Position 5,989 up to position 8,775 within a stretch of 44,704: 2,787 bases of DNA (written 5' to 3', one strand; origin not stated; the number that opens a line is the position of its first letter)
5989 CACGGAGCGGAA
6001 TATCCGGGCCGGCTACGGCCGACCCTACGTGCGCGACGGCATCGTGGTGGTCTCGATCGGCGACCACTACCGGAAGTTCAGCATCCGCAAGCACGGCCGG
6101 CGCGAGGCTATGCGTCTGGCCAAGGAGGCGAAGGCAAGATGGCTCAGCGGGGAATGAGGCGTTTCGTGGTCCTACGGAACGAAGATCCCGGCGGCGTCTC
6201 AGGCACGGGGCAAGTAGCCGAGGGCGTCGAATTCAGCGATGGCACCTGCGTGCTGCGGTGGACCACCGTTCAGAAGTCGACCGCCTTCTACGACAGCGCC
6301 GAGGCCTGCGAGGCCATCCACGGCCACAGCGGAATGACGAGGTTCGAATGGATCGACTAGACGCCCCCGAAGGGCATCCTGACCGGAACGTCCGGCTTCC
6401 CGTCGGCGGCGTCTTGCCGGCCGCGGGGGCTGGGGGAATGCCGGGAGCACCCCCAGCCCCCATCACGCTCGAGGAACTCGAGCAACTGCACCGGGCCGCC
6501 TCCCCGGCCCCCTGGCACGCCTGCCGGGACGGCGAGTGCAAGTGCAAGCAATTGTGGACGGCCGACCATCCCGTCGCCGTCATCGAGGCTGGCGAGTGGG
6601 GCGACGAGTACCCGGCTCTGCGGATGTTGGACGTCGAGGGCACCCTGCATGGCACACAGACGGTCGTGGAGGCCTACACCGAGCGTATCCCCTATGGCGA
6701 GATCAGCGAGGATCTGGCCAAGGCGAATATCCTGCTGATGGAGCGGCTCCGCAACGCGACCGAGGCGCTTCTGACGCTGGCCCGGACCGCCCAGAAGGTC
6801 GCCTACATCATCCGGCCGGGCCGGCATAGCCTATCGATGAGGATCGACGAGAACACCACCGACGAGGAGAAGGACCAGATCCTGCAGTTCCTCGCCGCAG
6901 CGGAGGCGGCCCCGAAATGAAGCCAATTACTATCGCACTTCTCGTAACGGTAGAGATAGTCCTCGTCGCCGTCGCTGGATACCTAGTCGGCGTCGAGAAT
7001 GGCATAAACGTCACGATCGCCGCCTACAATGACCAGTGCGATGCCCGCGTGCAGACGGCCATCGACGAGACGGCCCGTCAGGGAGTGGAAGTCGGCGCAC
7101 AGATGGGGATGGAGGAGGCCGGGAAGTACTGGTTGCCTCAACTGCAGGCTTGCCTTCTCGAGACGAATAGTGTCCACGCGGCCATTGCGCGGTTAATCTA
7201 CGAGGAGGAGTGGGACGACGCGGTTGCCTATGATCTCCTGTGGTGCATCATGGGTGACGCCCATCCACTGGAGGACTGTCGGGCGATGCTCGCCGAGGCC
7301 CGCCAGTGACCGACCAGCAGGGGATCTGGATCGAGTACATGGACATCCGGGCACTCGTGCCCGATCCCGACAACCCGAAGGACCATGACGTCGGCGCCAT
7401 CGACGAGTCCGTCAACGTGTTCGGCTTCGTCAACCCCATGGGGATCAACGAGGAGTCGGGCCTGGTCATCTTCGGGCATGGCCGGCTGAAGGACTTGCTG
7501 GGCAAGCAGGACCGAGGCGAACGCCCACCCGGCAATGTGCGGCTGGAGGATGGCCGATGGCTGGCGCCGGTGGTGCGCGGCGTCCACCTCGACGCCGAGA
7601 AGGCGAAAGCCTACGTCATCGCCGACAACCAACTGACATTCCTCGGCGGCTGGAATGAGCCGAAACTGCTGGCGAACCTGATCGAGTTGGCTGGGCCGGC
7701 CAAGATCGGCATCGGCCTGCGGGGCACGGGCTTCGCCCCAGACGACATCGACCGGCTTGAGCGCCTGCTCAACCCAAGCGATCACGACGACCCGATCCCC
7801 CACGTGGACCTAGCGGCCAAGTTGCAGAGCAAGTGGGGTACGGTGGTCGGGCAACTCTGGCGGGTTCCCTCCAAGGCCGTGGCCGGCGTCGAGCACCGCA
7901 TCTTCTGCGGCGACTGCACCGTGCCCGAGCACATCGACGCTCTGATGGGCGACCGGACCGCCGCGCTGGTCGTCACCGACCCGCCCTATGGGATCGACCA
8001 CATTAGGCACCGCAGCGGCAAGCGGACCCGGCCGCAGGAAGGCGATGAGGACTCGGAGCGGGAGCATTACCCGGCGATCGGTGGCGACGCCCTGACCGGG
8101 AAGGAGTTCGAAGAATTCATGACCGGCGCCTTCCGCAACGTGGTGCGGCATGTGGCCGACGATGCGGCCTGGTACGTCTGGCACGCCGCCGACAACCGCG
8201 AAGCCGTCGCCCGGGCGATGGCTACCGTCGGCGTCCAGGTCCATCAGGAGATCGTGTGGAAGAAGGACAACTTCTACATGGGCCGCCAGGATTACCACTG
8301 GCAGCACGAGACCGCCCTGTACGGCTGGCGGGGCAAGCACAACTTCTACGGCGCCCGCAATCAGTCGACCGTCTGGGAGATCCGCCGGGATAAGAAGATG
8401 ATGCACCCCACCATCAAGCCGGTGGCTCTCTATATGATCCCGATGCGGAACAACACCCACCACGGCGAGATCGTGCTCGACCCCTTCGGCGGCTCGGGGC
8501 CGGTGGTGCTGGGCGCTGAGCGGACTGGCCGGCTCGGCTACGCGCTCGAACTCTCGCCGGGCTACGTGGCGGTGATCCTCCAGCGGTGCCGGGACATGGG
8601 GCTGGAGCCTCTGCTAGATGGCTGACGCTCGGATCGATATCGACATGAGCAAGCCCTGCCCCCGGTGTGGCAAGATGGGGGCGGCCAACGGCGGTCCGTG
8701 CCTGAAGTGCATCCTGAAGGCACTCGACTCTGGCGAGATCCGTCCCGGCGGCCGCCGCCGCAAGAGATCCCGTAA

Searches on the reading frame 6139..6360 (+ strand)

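Call 36: search_protein_families(library=phrogs, proteins=[window:6139-6360:+], max_evalue=0.001)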
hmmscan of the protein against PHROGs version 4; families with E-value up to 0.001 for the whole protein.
window:6139-6360:+ (73 aa): 1 family
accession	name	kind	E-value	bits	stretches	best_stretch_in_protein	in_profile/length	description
phrog_7499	-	unknown function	1.3e-25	90.1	1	4-73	15-85/91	-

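Call 81: search_protein_families(library=pfam, proteins=[window:6139-6360:+], max_evalue=0.01)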
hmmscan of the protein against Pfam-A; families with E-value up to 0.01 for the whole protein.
window:6139-6360:+ (73 aa): 0 families

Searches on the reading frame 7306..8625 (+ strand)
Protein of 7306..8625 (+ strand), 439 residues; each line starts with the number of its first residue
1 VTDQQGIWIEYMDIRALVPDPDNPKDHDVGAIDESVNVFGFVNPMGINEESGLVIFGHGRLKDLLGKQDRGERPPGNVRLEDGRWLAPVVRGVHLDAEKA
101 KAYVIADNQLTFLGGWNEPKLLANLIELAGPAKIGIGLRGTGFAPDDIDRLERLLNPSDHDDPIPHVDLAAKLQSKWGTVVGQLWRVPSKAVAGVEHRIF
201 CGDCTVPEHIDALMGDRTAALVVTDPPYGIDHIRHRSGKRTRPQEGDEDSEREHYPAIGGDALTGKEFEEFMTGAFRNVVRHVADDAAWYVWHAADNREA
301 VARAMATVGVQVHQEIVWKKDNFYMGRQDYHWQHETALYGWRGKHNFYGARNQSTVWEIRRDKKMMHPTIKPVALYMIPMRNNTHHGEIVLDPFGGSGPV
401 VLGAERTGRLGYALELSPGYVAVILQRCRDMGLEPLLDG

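Call 11: search_protein_families(library=pfam, proteins=[window:7306-8625:+], max_evalue=0.01)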
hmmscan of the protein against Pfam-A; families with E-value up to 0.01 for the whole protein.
window:7306-8625:+ (439 aa): 1 family
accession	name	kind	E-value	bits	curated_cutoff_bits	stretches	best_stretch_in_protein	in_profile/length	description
PF01555.25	N6_N4_Mtase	-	2.4e-17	64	26.7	1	221-424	3-219/221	DNA methylase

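Call 12: search_protein_families(library=phrogs, proteins=[window:7306-8625:+], max_evalue=0.01)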
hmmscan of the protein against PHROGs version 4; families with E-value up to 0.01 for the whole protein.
window:7306-8625:+ (439 aa): 17 families
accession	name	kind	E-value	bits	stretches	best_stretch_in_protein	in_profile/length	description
phrog_498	-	other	1.6e-98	331.8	1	9-431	35-423/633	DNA methyltransferase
phrog_67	-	other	2.7e-31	110.4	1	196-436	123-351/743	DNA methyltransferase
phrog_620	-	DNA, RNA and nucleotide metabolism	1.4e-24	88.4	1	8-161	8-144/217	ParB-like partition protein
phrog_23085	-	unknown function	2.7e-21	76.7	1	333-428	3-105/138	-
phrog_8071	-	DNA, RNA and nucleotide metabolism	2.7e-15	57.5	2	94-231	78-206/389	ParB-like partition protein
phrog_723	-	DNA, RNA and nucleotide metabolism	9.5e-14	52.7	1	9-162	13-151/223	ParB-like partition protein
phrog_3008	-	other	1.3e-12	48.6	1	304-431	121-214/244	DNA methyltransferase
phrog_15396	-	DNA, RNA and nucleotide metabolism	2.4e-12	48.2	1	9-129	4-111/258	ParB-like partition nuclease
phrog_9353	-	unknown function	2.7e-09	38.3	1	23-153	25-139/245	-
phrog_18293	-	other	7.7e-07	30.1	1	361-428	39-107/119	methyltransferase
phrog_6392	-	DNA, RNA and nucleotide metabolism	1.5e-05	26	1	81-164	79-156/268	ParB-like partition protein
phrog_940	-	DNA, RNA and nucleotide metabolism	5.7e-05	23.5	1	7-138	4-124/388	nuclease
phrog_6025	-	other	0.0002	22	0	195-229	10-41/192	DNA methyltransferase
phrog_16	-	DNA, RNA and nucleotide metabolism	0.00031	20.1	1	341-428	838-909/986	DNA helicase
phrog_18056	-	DNA, RNA and nucleotide metabolism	0.00069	19.6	1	9-64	3-59/387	ParB-like partition nuclease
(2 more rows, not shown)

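Call 65: find_encoding_contigs(protein=window:7306-8625:+, flank=10000, max_places=8)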
Protein window:7306-8625:+ (439 aa): 24 contigs read that carry it; 3 places shown.
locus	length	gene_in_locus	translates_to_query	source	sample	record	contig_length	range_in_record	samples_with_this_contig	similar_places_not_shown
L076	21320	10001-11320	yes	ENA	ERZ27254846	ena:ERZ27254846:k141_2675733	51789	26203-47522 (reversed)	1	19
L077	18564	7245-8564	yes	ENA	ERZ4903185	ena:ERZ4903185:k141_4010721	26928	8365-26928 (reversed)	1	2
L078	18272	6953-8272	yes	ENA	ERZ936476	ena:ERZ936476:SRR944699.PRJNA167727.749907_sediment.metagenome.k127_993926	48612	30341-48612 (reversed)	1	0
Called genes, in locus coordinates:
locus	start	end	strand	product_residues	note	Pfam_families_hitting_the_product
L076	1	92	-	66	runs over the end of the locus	-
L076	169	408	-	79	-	-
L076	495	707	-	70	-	-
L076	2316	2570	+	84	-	-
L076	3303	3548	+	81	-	-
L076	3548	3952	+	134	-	PF04266:ASCH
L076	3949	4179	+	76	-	-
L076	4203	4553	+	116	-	-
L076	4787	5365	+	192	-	-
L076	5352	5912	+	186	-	-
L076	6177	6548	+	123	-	-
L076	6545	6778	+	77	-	-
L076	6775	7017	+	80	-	-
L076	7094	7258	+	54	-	-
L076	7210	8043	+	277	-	-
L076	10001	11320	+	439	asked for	PF01555:N6_N4_Mtase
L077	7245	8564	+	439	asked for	PF01555:N6_N4_Mtase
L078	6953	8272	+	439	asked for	PF01555:N6_N4_Mtase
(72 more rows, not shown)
